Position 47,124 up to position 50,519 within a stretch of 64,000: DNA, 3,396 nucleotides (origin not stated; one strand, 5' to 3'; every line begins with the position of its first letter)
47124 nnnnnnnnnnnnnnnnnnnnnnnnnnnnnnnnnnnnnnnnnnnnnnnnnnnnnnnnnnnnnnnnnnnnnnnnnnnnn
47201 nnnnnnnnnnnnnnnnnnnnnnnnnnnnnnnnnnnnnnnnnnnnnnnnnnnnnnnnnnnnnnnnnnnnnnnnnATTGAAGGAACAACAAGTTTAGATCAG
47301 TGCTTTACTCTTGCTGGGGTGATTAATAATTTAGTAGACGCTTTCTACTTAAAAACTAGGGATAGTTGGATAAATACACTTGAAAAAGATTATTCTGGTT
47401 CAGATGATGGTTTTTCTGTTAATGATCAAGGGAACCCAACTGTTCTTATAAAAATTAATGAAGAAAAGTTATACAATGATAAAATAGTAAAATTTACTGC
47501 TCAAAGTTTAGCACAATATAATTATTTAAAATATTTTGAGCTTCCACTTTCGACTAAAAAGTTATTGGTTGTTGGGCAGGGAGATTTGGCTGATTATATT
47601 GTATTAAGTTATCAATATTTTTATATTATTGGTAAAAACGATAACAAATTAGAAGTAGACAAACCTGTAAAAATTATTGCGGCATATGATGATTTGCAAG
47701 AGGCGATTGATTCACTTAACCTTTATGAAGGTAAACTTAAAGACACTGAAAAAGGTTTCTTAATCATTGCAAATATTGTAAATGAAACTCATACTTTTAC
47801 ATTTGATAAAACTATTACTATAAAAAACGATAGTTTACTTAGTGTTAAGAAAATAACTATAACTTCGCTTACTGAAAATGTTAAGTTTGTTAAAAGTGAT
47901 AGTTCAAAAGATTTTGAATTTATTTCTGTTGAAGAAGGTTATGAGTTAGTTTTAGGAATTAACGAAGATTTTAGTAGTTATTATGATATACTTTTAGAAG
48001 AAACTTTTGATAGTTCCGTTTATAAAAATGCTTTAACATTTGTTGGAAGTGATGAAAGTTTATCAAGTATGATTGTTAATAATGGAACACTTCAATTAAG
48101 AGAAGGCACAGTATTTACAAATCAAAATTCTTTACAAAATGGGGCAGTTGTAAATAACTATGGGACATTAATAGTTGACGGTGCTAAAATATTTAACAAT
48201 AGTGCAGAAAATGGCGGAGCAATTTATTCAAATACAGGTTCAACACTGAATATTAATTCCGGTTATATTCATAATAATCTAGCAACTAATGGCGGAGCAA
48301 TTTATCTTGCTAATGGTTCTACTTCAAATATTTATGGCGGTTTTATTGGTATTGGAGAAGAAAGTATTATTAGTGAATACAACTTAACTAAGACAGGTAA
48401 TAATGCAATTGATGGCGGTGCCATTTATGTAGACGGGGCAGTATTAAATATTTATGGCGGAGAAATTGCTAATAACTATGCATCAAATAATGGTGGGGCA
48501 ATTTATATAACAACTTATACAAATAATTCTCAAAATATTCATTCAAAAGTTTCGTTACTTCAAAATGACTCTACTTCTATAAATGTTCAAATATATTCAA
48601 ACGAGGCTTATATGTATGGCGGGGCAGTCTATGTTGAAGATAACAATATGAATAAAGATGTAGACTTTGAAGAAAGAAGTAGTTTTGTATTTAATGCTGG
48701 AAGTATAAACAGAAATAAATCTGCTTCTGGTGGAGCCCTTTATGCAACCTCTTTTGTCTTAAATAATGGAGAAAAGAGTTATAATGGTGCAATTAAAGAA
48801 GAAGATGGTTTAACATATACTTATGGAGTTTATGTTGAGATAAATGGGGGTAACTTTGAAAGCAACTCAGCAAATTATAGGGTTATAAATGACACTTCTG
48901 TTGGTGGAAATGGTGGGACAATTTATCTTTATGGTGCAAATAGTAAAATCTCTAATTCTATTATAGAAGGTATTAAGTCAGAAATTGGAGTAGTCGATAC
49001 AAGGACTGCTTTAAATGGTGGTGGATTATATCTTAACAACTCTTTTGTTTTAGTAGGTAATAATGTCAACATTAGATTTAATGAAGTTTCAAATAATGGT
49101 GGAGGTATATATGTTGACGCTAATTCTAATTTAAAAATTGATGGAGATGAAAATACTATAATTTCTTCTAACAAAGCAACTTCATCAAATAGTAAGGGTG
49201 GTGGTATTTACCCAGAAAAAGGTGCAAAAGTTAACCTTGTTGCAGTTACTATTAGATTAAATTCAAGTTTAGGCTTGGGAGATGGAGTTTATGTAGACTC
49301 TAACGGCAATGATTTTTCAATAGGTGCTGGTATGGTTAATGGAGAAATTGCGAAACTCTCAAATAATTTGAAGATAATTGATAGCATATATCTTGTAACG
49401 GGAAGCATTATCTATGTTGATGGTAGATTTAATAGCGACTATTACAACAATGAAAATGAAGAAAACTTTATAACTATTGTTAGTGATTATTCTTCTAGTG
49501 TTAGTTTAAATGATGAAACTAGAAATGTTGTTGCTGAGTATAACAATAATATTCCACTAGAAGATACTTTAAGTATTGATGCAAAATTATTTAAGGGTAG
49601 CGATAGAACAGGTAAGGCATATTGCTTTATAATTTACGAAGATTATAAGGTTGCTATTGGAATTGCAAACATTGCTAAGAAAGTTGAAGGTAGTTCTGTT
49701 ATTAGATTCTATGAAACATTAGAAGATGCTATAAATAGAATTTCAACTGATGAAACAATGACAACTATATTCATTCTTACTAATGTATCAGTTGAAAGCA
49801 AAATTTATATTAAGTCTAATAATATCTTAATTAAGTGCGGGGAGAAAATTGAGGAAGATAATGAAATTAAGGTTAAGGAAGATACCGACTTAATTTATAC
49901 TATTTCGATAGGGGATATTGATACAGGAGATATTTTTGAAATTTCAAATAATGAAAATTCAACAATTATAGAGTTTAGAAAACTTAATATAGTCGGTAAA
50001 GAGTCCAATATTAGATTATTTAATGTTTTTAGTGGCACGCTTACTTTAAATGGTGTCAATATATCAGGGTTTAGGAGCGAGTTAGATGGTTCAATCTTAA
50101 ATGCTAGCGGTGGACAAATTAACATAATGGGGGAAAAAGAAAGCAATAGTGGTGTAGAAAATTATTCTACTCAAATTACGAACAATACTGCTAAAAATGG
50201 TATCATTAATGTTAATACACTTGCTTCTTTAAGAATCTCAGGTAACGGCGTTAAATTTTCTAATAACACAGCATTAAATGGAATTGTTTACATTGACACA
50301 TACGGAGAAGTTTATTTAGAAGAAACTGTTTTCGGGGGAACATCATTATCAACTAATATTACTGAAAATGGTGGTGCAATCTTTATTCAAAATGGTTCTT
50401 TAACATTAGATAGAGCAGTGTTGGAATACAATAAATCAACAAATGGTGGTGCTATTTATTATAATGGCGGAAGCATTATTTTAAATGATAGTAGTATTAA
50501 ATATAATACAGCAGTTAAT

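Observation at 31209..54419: Seven divergent copies of a composite cap / PMP-type beta-helix / stalk module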

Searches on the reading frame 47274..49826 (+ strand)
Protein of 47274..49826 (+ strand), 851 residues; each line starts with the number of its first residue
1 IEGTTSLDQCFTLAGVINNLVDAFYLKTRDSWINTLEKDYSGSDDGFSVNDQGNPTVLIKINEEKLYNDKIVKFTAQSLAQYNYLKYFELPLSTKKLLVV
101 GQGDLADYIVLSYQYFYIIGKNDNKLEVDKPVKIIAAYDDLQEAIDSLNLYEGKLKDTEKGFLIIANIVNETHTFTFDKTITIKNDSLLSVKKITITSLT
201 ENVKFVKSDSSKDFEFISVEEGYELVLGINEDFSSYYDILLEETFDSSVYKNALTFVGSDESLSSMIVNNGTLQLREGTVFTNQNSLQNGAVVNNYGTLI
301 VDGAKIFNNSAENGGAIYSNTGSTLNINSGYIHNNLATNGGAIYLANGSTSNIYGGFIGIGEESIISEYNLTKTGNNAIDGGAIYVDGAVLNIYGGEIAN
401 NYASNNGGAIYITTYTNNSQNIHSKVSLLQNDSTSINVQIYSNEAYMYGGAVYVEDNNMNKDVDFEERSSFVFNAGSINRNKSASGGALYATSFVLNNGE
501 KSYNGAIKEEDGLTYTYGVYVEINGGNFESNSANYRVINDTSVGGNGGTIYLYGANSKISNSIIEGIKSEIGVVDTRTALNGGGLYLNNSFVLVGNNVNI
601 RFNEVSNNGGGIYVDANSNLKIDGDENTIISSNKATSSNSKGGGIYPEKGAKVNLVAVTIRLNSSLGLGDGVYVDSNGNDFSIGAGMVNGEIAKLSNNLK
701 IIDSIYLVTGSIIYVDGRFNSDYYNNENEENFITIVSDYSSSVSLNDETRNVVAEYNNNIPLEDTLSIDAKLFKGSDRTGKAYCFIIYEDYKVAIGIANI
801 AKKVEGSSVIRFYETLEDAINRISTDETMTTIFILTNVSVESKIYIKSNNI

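Call 73: predict_structure(alignment_id=A2)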
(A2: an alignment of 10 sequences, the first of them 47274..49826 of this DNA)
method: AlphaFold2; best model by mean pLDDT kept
length: 851 residues; sequences in the alignment: 10
mean_pLDDT: 75.8   pTM: 0.80
mean pLDDT of the five models: 75.8, 75.0, 72.2, 71.3, 67.2
residues with pLDDT >= 90: 297; 70-90: 274; 50-70: 144; < 50: 136
segments of 3 or more residues with pLDDT < 50: 1-93, 99-109, 126-129, 363-372, 537-543, 569-576
pLDDT, mean of each block of 10 residues (from residue 1): 28 28 33 38 35 36 35 41 42 50 45 68 54 68 78 58 71 80 68 77 82 90 83 65 53 82 93 91 94 97 94 97 95 95 96 88 41 74 97 93 94 88 91 74 90 88 70 93 91 84 69 69 92 61 70 93 74 52 91 95 90 92 96 91 93 94 92 86 86 87 90 89 65 82 59 87 77 83 86 87 79 82 64 80 66 69
secondary structure, 60 per line:
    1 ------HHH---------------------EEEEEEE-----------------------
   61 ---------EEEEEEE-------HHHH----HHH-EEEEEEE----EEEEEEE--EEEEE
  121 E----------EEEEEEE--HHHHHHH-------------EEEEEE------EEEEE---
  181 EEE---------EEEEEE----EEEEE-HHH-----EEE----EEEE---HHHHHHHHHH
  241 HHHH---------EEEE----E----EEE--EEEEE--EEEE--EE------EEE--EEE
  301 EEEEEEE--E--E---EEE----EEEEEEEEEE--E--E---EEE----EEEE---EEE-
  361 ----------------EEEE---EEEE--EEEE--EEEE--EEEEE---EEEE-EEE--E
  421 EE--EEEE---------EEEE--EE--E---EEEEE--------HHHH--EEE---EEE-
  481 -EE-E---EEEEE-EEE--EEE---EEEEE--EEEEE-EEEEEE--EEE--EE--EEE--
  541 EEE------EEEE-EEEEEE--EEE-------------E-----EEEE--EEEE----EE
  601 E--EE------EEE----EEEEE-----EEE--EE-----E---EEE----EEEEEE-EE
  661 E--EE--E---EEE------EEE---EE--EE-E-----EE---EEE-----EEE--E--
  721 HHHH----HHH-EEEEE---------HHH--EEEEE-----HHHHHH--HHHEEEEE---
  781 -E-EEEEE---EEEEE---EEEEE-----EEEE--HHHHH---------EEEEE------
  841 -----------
elements in order (helices of 4 or more, strands of 3 or more residues): E31-37 E70-76 H84-87 E96-102 E107-113 E116-121 E132-138 H141-147 E161-166 E173-177 E181-183 E193-198 E203-207 E217-219 E224-227 H231-244 E254-257 E267-269 E272-276 E279-282 E293-295 E298-307 E317-319 E324-333 E343-345 E350-353 E357-359 E377-380 E384-387 E390-393 E396-399 E402-406 E410-413 E415-417 E420-422 E425-428 E438-441 E452-456 H465-468 E471-473 E477-479 E489-493 E495-497 E500-502 E506-510 E513-517 E519-524 E527-529 E536-538 E541-543 E550-553 E555-560 E563-565 E585-588 E591-594 E599-601 E612-614 E619-623 E629-631 E645-647 E652-657 E659-661 E672-674 E681-683 E705-707 E713-715 H721-724 E733-737 E752-756 H762-767 E773-777 E784-788 E792-796 E800-804 E810-813 H816-820 E830-834

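Call 76: fold_search(model_id=the predicted structure, library=pdb)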
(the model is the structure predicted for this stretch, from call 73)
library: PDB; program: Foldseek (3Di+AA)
matches with E <= 10: 114; with E <= 0.001: 0
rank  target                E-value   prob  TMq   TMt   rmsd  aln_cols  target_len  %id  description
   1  9cdu_A                3.3e-03  0.99  0.17  0.29  13.3       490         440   14  Crystal Structure of Rhombotarget A-peptide Complex (released 2025-07-02)
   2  9cdu_C                4.9e-03  0.99  0.17  0.29  12.2       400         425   13  Crystal Structure of Rhombotarget A-peptide Complex (released 2025-07-02)
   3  6k0q_A                9.2e-03  0.99  0.24  0.34  13.8       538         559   12  Catalytic domain of GH87 alpha-1,3-glucanase D1068A in complex with nigerose (released 2019-12-25)
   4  9cdv_A                9.2e-03  0.95  0.18  0.30  14.1       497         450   14  Crystal Structure of Rhombotarget A (released 2025-07-02)
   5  9cdv_B                1.6e-02  0.96  0.18  0.32  13.9       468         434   11  Crystal Structure of Rhombotarget A (released 2025-07-02)
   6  6k0p_A                2.8e-02  0.98  0.25  0.35  13.5       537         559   12  Catalytic domain of GH87 alpha-1,3-glucanase D1045A in complex with nigerose (released 2019-12-25)
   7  5gkd_A                3.4e-02  0.30  0.17  0.19  23.5       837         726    9  Structure of PL6 family alginate lyase AlyGC (released 2017-02-08)
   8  7koh_C                5.5e-02  0.13  0.10  0.15  19.5       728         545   11  Crystal structure of antigen 43 from Escherichia coli EDL933 (released 2022-03-09)
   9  8egr_B                6.9e-02  0.60  0.23  0.30  12.7       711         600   10  Upper tail structure of Staphylococcus phage Andhra (released 2022-12-14)
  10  6k0m                  7.5e-02  0.90  0.24  0.34  14.1       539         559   13  Catalytic domain of GH87 alpha-1,3-glucanase from Paenibacillus glycanilyticus FH11 (released 2019-12-25)
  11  7eea_C                1.3e-01  0.16  0.16  0.19  18.2       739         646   13  Cyanophage Pam1 tailspike receptor-binding domain (released 2021-10-20)
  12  4mr0_B                1.4e-01  0.21  0.17  0.25  17.0       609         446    9  Crystal structure of PfbA, a surface adhesin of Streptococcus pneumoniae (released 2014-02-05)
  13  4mr0_A                1.5e-01  0.25  0.17  0.25  16.9       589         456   11  Crystal structure of PfbA, a surface adhesin of Streptococcus pneumoniae (released 2014-02-05)
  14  7koh_A                1.6e-01  0.07  0.10  0.13  19.4       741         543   10  Crystal structure of antigen 43 from Escherichia coli EDL933 (released 2022-03-09)
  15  7koh_D                1.8e-01  0.06  0.10  0.13  20.1       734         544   11  Crystal structure of antigen 43 from Escherichia coli EDL933 (released 2022-03-09)
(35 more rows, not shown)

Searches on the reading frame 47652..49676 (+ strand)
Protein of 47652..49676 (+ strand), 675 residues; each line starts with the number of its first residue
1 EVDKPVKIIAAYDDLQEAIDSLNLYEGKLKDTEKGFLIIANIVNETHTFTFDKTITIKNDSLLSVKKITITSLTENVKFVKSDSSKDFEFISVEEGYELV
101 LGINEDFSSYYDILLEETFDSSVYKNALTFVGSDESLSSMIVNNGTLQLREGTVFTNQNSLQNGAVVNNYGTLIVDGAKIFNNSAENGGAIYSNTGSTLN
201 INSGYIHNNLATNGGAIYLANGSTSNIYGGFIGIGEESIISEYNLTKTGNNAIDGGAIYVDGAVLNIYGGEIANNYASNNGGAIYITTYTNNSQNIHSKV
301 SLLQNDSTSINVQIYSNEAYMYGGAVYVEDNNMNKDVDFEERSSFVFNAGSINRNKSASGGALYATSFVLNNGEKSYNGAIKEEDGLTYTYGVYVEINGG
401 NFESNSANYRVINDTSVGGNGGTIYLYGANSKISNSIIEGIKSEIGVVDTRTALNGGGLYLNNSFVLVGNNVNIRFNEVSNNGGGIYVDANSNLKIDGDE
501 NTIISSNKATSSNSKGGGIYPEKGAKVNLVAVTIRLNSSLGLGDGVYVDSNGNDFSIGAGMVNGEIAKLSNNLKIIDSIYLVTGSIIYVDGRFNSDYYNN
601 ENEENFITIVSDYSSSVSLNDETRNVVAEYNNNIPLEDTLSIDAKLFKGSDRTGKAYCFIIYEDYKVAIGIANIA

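Call 9: search_protein_families(library=ncbifam, proteins=[window:47652-49676:+], max_evalue=1)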
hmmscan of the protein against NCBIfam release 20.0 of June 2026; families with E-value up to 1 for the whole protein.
window:47652-49676:+ (675 aa): 1 family
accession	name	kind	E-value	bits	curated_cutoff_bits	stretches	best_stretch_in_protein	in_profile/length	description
TIGR01376.1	POMP_repeat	repeat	1.3e-06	28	15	3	182-196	9-25/28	polymorphic outer membrane protein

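Call 10: search_protein_families(library=pfam, proteins=[window:47652-49676:+], max_evalue=1)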
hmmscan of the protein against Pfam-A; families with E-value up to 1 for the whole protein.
window:47652-49676:+ (675 aa): 2 families
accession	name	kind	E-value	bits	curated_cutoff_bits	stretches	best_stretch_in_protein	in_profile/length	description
PF02415.23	Chlam_PMP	-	1.2e-07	31.7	20.6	2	180-193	4-18/19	Chlamydia polymorphic membrane protein (Chlamydia_PMP) repeat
PF20606.3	DUF6799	-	0.44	10.8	26.8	0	150-177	15-45/63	Domain of unknown function (DUF6799)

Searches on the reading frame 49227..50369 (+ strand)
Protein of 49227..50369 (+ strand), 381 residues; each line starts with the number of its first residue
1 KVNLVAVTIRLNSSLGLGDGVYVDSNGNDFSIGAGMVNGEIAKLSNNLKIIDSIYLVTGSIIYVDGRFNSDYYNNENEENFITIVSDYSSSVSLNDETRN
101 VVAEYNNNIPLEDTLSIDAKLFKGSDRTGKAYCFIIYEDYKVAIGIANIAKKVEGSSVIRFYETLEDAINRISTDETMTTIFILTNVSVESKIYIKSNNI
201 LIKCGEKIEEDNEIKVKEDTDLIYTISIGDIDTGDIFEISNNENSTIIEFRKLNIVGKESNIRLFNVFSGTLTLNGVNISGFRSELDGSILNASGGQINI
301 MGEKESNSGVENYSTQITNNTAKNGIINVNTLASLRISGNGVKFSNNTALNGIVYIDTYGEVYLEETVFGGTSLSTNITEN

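Call 20: find_homologous_proteins(query=window:49227-50369:+, max_evalue=0.001)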
Query window:49227-50369:+: 5057 candidates shared short words with the query, none scored E <= 0.001.
